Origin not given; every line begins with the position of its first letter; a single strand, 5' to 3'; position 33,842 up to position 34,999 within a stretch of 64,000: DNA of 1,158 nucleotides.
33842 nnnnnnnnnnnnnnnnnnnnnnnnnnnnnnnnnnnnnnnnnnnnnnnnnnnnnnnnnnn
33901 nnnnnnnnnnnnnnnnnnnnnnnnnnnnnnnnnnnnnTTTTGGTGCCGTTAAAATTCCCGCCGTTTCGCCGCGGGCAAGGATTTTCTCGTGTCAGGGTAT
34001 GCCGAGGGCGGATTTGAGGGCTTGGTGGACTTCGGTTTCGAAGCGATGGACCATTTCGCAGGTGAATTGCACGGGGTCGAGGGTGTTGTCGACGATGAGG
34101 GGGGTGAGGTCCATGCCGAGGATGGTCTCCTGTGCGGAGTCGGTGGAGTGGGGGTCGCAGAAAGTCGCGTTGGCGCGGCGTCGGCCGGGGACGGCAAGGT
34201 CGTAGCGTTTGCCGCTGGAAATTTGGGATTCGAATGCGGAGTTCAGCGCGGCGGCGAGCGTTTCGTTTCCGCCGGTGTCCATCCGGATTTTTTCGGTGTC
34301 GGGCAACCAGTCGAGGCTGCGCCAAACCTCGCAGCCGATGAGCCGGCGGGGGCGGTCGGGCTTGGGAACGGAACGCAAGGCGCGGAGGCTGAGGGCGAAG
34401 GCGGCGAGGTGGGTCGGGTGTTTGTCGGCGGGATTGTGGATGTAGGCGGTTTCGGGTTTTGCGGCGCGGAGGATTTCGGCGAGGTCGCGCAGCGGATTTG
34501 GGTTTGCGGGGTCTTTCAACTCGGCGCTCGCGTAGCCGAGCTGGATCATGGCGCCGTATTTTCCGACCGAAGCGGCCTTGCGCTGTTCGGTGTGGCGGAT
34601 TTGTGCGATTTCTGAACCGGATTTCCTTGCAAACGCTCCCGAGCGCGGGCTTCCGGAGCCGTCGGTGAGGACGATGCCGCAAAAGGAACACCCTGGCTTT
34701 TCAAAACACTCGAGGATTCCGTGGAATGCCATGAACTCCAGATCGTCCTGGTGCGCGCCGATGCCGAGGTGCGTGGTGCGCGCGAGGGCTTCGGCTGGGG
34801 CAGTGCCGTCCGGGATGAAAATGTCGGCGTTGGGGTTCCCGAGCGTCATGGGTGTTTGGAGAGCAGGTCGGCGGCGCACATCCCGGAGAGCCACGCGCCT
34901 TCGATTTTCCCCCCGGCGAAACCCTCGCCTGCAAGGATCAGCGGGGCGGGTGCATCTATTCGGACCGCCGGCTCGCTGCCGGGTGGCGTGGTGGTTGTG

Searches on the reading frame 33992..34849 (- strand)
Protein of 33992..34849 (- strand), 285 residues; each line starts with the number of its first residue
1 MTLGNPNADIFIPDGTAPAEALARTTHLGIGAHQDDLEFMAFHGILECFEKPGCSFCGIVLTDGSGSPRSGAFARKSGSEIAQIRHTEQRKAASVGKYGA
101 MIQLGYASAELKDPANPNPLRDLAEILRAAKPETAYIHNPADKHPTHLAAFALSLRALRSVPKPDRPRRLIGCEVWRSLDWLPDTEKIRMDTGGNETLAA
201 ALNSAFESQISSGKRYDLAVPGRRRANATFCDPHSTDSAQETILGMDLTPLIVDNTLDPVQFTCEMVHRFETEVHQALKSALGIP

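Call 3: search_protein_families(library=pfam, proteins=[window:33992-34849:-], max_evalue=0.01)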
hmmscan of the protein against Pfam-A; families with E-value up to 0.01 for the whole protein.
window:33992-34849:- (285 aa): 1 family
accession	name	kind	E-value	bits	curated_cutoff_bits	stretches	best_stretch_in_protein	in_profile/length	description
PF02585.22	PIG-L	-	2.5e-15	57.6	28.2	1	30-157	3-128/129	GlcNAc-PI de-N-acetylase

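Call 4: search_protein_families(library=ncbifam, proteins=[window:33992-34849:-], max_evalue=0.01)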
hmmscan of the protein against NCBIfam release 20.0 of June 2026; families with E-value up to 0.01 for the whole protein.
window:33992-34849:- (285 aa): 2 families
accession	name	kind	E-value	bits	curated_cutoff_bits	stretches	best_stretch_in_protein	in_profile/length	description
TIGR04001.1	thiol_BshB1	equivalog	2.8e-08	33.8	182.5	1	28-158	5-122/226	bacillithiol biosynthesis deacetylase BshB1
TIGR04000.1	thiol_BshB2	equivalog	0.0027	17.4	195.25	1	32-169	8-145/217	bacillithiol biosynthesis deacetylase BshB2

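Call 23: find_homologous_proteins(query=window:33992-34849:-, max_evalue=0.00001)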
Query window:33992-34849:- (285 aa): 7971 proteins with E <= 0.00001 among 8000 candidates; the best 120 are listed.
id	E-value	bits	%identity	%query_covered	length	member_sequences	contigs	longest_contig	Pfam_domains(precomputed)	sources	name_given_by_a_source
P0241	1.4e-174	597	94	99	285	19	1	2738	PF02585.23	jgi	-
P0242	2.3e-135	468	74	99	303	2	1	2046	PF02585.23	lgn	-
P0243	6.9e-118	411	66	99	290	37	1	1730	PF02585.23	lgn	-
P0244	1.1e-106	374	61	98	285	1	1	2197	PF02585.23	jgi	jgi:LmbE family N-acetylglucosaminyl deacetylase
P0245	3.8e-103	363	62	91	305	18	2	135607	PF02585.23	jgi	jgi:LmbE family N-acetylglucosaminyl deacetylase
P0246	8.0e-103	362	59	95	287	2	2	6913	PF02585.23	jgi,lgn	-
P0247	1.7e-102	360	61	94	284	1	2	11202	PF02585.23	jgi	jgi:LmbE family N-acetylglucosaminyl deacetylase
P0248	3.1e-102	360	57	100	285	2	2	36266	PF02585.23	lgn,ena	-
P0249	2.2e-101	357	61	92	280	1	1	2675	PF02585.23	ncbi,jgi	jgi:LmbE family N-acetylglucosaminyl deacetylase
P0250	2.5e-101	357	57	99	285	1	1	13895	PF02585.23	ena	-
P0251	4.7e-101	356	57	100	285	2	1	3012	PF02585.23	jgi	jgi:LmbE family N-acetylglucosaminyl deacetylase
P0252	1.8e-100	354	61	92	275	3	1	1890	PF02585.23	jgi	jgi:LmbE family N-acetylglucosaminyl deacetylase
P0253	4.6e-100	352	58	98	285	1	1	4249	PF02585.23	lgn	-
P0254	5.0e-100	352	56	100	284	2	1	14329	PF02585.23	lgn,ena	-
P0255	5.5e-100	352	58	95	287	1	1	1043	PF02585.23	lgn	-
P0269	3.4e-99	350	56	99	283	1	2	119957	PF02585.23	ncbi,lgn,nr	ncbi:MAG: PIG-L family deacetylase [Verrucomicrobiae bacterium]|nr:PIG-L family deacetylase [Verruco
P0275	6.1e-99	349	55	99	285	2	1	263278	PF02585.23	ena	-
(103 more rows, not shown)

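Call 24: search_solved_structures(query=window:33992-34849:-, max_evalue=0.01)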
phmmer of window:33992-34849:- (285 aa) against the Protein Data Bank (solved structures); distinct sequences matched with E-value up to 0.01: 4.
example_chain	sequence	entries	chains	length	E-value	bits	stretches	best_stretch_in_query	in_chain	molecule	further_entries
8bgn_A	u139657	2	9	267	8.4e-06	28.4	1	30-165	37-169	Diacetylchitobiose deacetylase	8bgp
8bgo_A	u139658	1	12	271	8.7e-06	28.4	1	30-165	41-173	Diacetylchitobiose deacetylase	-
3wl4_A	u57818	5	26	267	0.00064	22.2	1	30-157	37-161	Uncharacterized protein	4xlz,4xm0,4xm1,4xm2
3we7_A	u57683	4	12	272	0.0026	20.2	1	30-158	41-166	Putative uncharacterized protein PH0499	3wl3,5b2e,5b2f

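Call 27: find_encoding_contigs(protein=P0241, flank=6000, max_places=2)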
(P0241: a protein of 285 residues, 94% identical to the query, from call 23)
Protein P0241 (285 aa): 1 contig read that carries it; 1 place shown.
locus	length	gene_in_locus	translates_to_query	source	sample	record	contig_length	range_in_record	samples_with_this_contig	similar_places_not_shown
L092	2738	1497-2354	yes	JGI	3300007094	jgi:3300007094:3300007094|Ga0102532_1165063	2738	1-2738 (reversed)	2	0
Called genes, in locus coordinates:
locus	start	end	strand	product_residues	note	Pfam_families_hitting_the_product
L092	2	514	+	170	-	?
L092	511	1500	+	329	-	PF00890:FAD_binding_2 (weak), PF13450:NAD_binding_8, PF01593:Amino_oxidase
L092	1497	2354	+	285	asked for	PF02585:PIG-L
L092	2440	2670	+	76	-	PF02604:PhdYeFM_antitox, PF10047:DUF2281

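Call 28: find_encoding_contigs(protein=P0245, flank=6000, max_places=2)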
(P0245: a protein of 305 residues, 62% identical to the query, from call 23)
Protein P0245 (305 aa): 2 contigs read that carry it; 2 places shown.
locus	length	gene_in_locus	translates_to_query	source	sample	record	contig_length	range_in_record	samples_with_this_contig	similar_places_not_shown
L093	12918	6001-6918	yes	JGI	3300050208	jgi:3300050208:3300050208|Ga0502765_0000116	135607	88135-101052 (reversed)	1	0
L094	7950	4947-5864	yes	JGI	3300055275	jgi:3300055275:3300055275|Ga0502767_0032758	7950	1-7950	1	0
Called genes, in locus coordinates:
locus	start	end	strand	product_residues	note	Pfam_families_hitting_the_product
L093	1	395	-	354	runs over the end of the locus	PF01938:TRAM, PF05958:tRNA_U5-meth_tr (weak)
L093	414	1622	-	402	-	PF13439:Glyco_transf_4, PF13579:Glyco_trans_4_4, PF20706:GT4-conflict, PF00534:Glycos_transf_1, PF13692:Glyco_trans_1_4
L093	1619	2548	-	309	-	PF00890:FAD_binding_2 (faint), PF01266:DAO (faint), PF01946:Thi4 (faint), PF07992:Pyr_redox_2, PF12831:FAD_oxidored (faint), PF13450:NAD_binding_8 (faint), PF13738:Pyr_redox_3, PF00070:Pyr_redox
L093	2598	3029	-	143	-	PF13279:4HBT_2, PF03061:4HBT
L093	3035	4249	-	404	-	PF00497:SBP_bac_3, PF10613:Lig_chan-Glu_bd (faint), PF00520:Ion_trans, PF00060:Lig_chan, PF07885:Ion_trans_2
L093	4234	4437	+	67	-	-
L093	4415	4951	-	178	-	PF08843:AbiEii (weak)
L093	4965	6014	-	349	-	PF05496:RuvB_N, PF06068:TIP49 (faint), PF00004:AAA, PF07728:AAA_5 (weak), PF17864:AAA_lid_4, PF05491:WHD_RuvB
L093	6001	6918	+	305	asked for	PF02585:PIG-L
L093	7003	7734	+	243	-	-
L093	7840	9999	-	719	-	PF00009:GTP_EFTU, PF22042:EF-G_D2, PF03144:GTP_EFTU_D2, PF16658:RF3_C, PF14492:EFG_III, PF03764:EFG_IV, PF00679:EFG_C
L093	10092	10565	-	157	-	PF00177:Ribosomal_S7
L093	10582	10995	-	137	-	PF00164:Ribosom_S12_S23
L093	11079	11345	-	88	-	-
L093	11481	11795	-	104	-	-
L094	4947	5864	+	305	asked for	PF02585:PIG-L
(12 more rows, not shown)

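Call 29: find_encoding_contigs(protein=P0269, flank=6000, max_places=2)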
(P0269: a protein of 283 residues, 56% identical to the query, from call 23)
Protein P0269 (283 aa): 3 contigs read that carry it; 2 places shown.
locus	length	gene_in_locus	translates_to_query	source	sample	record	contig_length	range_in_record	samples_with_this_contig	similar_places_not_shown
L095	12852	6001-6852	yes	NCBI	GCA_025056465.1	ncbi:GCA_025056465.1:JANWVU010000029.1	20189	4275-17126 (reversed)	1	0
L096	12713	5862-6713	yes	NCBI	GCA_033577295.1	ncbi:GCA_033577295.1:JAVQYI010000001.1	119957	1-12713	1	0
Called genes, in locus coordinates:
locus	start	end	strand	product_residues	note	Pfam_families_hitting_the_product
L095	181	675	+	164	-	PF00578:AhpC-TSA, PF08534:Redoxin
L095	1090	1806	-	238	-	PF24481:CT398_CC, PF02591:Zn_ribbon_9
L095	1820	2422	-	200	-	PF00677:Lum_binding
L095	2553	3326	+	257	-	-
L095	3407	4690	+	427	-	PF00206:Lyase_1, PF10397:ADSL_C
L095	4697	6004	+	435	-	-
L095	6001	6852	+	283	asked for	PF02585:PIG-L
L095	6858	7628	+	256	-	PF01182:Glucosamine_iso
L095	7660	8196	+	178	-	PF01161:PBP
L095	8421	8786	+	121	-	-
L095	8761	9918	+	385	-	PF00884:Sulfatase, PF16347:SGSH_C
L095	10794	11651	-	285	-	PF00532:Peripla_BP_1 (weak), PF13377:Peripla_BP_3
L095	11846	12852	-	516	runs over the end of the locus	-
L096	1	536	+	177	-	PF08534:Redoxin, PF00578:AhpC-TSA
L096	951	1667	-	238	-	PF24481:CT398_CC, PF02591:Zn_ribbon_9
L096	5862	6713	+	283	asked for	PF02585:PIG-L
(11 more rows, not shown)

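Call 30: find_encoding_contigs(protein=P0275, flank=6000, max_places=2)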
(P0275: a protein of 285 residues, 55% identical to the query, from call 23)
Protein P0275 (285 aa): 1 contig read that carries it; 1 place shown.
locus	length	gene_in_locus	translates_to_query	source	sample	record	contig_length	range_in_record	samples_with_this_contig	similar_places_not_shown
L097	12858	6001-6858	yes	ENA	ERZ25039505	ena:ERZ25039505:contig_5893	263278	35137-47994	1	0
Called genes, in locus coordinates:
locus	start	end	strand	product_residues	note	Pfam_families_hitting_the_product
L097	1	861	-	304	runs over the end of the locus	PF01073:3Beta_HSD, PF01370:Epimerase, PF02719:Polysacc_synt_2, PF04321:RmlD_sub_bind, PF05368:NmrA (weak), PF13460:NAD_binding_10, PF16363:GDP_Man_Dehyd, PF07993:NAD_binding_4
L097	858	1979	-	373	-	PF01636:APH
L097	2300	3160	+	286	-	PF00532:Peripla_BP_1, PF13377:Peripla_BP_3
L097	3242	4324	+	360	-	PF01408:GFO_IDH_MocA, PF02894:GFO_IDH_MocA_C, PF22725:GFO_IDH_MocA_C3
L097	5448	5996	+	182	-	-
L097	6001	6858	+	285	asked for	PF02585:PIG-L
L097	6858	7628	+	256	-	PF01182:Glucosamine_iso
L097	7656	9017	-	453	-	PF00884:Sulfatase, PF01663:Phosphodiest (faint), PF16347:SGSH_C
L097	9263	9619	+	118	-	-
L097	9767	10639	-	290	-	PF07883:Cupin_2 (faint), PF12833:HTH_18, PF00165:HTH_AraC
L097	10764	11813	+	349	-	PF01261:AP_endonuc_2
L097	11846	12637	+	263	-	PF01791:DeoC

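Call 32: find_related_loci(query=A2, collection=metagenome_contigs, flank=6000)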
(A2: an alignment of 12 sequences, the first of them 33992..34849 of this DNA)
Query A2 (285 aa) in metagenome_contigs; peptide patterns used: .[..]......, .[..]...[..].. (x = any residue, [..] = any of these).
600 stretches matched a pattern (row limit reached: there are more); 416 encode a relative of the query (tblastn E <= 1e-3); the best 80 are kept; 80 distinct loci.
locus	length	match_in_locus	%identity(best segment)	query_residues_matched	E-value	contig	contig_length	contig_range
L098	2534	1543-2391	55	1-283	9e-111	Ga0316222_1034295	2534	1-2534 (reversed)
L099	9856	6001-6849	54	1-283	3e-105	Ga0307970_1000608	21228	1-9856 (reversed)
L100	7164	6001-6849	53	1-283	2e-104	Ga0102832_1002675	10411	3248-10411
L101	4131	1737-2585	54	1-283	5e-105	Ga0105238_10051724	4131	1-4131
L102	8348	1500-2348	54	1-283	1e-104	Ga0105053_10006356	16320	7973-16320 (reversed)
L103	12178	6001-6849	53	1-283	3e-104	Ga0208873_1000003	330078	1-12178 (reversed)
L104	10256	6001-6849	53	1-283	8e-104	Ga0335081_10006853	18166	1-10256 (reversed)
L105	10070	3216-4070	55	1-285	3e-103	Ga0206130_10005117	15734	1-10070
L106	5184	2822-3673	54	1-284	1e-103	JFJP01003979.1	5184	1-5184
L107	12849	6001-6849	53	1-283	2e-103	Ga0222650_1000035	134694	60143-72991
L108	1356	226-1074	53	1-283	9e-112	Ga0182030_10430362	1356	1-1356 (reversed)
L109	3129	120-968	53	1-283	5e-105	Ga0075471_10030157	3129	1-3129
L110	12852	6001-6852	52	1-284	8e-103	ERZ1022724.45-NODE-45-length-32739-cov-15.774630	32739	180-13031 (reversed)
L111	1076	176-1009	55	1-278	5e-112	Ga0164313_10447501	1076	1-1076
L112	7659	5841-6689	52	1-283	8e-103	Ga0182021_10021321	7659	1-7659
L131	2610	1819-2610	55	1-264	3e-103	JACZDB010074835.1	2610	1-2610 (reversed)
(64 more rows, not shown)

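Call 35: find_encoding_contigs(protein=P0242, flank=6000, max_places=2)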
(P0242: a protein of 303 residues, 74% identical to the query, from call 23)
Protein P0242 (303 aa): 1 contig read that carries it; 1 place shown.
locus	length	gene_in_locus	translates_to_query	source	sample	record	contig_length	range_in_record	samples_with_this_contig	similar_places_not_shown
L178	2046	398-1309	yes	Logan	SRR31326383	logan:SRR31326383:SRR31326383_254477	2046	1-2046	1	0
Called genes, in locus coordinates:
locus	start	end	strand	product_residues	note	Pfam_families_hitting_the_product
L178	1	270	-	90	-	?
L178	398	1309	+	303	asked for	PF02585:PIG-L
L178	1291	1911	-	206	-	-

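Call 36: find_encoding_contigs(protein=P0243, flank=6000, max_places=2)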
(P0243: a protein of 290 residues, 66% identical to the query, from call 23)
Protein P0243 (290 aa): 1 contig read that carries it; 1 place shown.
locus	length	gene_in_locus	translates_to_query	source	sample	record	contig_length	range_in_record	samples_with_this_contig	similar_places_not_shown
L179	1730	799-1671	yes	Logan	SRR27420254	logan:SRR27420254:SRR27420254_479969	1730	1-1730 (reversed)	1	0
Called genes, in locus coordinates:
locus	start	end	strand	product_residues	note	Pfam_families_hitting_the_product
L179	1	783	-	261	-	?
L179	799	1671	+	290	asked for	PF02585:PIG-L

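Call 41: search_protein_families(library=ncbifam, proteins=[L097:6858-7628:+], max_evalue=0.00001)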
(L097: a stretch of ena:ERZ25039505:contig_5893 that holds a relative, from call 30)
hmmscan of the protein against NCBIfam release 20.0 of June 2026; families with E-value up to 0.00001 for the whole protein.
L097:6858-7628:+ (256 aa): 8 families
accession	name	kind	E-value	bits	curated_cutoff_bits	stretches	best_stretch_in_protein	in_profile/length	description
NF001684.0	PRK00443.1-4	subfamily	1.5e-115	385.2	326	1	1-255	1-259/260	glucosamine-6-phosphate deaminase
TIGR00502.1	nagB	equivalog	3.5e-93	311.7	236.9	1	1-240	1-250/259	glucosamine-6-phosphate deaminase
NF002557.0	PRK02122.1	subfamily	2.8e-79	266.9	384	1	4-242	32-280/653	glucosamine-6-phosphate deaminase-like protein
NF001685.0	PRK00443.1-5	equivalog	2.3e-68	230.3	513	1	3-238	3-248/266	glucosamine-6-phosphate deaminase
NF001682.0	PRK00443.1-1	equivalog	9.2e-67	225.2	528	1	1-238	1-235/262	glucosamine-6-phosphate deaminase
NF007291.0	PRK09762.1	equivalog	1.1e-42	146.3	271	1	8-230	11-234/236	galactosamine-6-phosphate isomerase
NF009022.0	PRK12358.1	equivalog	6.1e-39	133.9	247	1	1-238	1-238/239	glucosamine-6-phosphate deaminase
TIGR01198.1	pgl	equivalog_domain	7.5e-27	94.4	124.45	1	9-237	9-234/234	6-phosphogluconolactonase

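Call 55: search_protein_families(library=pfam, proteins=[L095:4697-6004:+, L131:11-1138:+], max_evalue=1)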
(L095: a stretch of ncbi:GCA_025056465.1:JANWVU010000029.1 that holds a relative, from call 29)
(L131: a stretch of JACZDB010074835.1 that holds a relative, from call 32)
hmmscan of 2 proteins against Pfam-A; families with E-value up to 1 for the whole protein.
L095:4697-6004:+ (435 aa): 1 family
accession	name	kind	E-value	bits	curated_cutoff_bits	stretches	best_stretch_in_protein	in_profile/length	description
PF14395.11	COOH-NH2_lig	-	0.22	11.2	25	0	161-247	4-88/254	Phage phiEco32-like COOH.NH2 ligase-type 2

L131:11-1138:+ (375 aa): 2 families
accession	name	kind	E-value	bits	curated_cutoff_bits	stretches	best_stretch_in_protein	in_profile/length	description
PF00480.26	ROK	-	0.0069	16.4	22.9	1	67-320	2-244/294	ROK family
PF08495.15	FIST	-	0.23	11.8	23.2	1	106-139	10-43/189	FIST N domain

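Call 56: search_solved_structures(query=L095:4697-6004:+, max_evalue=1)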
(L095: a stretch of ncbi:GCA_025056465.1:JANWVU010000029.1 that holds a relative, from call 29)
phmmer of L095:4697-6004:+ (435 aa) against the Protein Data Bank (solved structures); distinct sequences matched with E-value up to 1: 9.
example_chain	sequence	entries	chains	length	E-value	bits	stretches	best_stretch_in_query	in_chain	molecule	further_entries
2yhw_A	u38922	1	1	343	0.11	14.3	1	126-362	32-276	BIFUNCTIONAL UDP-N-ACETYLGLUCOSAMINE 2-EPIMERASE/N-ACETYLMANNOSAMINE KINASE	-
3eo3_A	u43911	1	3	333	0.14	13.9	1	126-362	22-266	Bifunctional UDP-N-acetylglucosamine 2-epimerase/N-acetylmannosamine kinase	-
2yhy_A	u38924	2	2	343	0.17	13.6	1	126-362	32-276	BIFUNCTIONAL UDP-N-ACETYLGLUCOSAMINE 2-EPIMERASE/N-ACETYLMANNOSAMINE KINASE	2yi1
1tgl_A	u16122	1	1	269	0.63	11.8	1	252-291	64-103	TRIACYL-GLYCEROL ACYLHYDROLASE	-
4tgl_A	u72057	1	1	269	0.63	11.8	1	252-291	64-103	TRIACYL-GLYCEROL ACYLHYDROLASE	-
5tgl_A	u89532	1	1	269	0.63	11.8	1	252-291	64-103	LIPASE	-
3tgl_A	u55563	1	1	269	0.65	11.7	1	252-291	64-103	TRIACYL-GLYCEROL ACYLHYDROLASE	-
6qpr_A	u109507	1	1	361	0.91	11.2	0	252-291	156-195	Lipase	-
6qpp_A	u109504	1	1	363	0.91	11.2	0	252-291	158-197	Lipase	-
